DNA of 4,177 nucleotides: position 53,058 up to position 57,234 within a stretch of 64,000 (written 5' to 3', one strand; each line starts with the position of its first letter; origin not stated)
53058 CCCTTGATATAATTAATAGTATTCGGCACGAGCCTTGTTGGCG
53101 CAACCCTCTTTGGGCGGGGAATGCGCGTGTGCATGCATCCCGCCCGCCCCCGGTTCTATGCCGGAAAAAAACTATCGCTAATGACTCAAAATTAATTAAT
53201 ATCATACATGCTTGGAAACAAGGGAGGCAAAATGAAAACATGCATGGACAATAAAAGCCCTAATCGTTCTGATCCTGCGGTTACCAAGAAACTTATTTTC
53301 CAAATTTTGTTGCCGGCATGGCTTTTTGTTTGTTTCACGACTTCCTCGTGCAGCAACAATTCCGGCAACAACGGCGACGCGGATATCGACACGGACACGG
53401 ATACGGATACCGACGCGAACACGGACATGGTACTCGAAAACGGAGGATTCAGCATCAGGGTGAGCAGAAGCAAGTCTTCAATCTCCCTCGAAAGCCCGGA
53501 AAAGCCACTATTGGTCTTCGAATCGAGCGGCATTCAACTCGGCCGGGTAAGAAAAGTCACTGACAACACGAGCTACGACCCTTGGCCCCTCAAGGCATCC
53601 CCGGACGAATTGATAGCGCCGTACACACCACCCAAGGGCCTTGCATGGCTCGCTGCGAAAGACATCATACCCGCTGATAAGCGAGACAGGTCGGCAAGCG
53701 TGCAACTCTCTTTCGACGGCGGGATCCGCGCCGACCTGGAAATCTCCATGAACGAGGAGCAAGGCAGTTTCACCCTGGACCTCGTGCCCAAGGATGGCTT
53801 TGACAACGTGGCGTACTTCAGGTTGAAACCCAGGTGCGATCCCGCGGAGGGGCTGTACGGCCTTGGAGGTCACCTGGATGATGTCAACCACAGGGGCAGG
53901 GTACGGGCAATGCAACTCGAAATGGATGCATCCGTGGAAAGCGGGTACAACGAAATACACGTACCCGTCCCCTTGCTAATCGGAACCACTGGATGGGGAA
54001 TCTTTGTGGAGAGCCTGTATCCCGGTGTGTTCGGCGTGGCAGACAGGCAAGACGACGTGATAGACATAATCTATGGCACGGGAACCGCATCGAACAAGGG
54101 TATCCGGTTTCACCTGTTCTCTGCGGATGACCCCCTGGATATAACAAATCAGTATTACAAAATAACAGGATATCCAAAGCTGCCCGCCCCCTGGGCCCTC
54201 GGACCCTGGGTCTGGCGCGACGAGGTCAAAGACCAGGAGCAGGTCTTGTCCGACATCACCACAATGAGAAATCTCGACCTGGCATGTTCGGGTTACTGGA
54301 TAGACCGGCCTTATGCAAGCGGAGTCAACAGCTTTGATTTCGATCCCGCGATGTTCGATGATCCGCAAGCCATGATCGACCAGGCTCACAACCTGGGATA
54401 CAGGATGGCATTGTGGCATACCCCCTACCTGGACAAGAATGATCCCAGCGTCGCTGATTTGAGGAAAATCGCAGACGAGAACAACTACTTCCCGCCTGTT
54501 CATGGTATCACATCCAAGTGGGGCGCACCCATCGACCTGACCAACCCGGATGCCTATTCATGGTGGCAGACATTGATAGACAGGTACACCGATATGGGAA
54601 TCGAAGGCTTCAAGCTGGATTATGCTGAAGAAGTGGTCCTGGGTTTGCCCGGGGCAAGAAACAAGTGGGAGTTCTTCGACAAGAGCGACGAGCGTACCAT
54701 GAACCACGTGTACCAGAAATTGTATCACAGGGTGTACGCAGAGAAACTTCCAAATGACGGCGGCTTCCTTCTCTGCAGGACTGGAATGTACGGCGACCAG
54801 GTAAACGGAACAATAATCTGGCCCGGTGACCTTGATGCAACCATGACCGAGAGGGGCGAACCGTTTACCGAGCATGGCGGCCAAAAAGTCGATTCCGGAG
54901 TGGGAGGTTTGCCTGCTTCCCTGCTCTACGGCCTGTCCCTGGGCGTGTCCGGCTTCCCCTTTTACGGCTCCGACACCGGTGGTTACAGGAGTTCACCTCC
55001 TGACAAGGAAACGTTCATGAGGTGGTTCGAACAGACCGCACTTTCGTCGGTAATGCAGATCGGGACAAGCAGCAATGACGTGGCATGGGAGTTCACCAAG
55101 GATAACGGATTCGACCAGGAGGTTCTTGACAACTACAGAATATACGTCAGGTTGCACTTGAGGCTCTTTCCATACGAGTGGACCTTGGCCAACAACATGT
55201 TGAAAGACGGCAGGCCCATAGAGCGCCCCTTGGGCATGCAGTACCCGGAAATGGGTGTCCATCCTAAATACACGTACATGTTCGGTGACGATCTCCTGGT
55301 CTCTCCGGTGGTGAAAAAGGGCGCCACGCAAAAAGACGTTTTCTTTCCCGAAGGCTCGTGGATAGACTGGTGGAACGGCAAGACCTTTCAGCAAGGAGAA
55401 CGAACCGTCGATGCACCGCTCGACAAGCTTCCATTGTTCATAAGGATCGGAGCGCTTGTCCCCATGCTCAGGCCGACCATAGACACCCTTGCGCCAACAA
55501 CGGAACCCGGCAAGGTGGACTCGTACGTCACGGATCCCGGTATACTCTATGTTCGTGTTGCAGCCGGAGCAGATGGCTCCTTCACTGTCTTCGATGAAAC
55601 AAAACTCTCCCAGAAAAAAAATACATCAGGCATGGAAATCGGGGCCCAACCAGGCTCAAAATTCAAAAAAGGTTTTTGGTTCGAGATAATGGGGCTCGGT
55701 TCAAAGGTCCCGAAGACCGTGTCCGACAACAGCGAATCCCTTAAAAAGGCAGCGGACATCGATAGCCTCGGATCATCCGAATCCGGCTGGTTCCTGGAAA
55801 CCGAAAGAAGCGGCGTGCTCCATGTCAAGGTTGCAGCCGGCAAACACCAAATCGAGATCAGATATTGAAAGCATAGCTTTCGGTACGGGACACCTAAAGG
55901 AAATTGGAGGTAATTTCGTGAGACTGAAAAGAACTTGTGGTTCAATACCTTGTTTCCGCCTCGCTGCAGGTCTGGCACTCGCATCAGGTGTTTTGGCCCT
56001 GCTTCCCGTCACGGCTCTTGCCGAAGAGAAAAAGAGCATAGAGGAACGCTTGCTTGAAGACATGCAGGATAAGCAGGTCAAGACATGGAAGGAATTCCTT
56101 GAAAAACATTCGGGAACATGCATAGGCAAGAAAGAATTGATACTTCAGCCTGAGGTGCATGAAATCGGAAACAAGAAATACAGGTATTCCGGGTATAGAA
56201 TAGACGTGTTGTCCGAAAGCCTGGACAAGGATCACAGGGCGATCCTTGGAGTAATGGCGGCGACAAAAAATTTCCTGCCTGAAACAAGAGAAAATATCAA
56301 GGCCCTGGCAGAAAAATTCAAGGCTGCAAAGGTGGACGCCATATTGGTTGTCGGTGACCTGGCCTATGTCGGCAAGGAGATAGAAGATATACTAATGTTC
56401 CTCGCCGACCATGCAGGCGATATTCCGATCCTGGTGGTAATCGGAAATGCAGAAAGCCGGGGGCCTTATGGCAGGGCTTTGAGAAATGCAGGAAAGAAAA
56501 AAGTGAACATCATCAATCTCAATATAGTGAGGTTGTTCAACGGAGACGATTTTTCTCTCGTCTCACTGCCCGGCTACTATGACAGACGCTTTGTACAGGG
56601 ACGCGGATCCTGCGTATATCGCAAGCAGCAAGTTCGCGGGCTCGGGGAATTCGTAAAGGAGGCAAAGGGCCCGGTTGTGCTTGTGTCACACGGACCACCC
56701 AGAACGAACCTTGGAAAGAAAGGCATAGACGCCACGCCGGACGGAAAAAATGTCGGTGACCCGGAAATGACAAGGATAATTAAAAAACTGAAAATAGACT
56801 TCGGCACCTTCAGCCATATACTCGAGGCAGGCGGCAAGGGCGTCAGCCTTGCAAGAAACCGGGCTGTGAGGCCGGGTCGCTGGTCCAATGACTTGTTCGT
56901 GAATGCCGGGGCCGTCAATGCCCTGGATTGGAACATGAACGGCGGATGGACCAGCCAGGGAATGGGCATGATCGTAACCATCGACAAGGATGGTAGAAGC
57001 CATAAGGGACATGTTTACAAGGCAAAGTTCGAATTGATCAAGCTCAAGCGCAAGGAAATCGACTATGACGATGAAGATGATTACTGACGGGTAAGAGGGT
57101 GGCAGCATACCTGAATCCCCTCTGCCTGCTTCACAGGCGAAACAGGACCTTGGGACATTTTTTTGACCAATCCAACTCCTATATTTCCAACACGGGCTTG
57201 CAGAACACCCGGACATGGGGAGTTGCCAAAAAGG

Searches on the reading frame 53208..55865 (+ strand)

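Call 5: search_protein_families(library=pfam, proteins=[window:53208-55865:+], max_evalue=0.01)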
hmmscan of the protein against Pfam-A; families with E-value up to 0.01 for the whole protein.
window:53208-55865:+ (886 aa): 3 families
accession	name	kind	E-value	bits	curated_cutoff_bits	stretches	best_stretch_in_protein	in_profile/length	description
PF01055.32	Glyco_hydro_31_2nd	-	4.1e-45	155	23.5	1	323-660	1-328/328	Glycosyl hydrolases family 31 TIM-barrel domain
PF21365.3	Glyco_hydro_31_3rd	-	6.2e-20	71.9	24.4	1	668-750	1-86/87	Glycosyl hydrolase family 31 C-terminal domain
PF13802.12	Gal_mutarotas_2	-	0.00026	21.8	27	1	202-273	106-181/184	Glycosyl hydrolase 31 N-terminal galactose mutarotase-like domain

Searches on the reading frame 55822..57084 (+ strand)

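Call 5: search_protein_families(library=pfam, proteins=[window:55822-57084:+], max_evalue=0.01)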
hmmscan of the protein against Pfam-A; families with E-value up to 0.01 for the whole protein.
window:55822-57084:+ (421 aa): 1 family
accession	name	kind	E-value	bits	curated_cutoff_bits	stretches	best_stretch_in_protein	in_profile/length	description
PF00149.33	Metallophos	-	3.6e-08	34.5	21.5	1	157-333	16-188/191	Calcineurin-like phosphoesterase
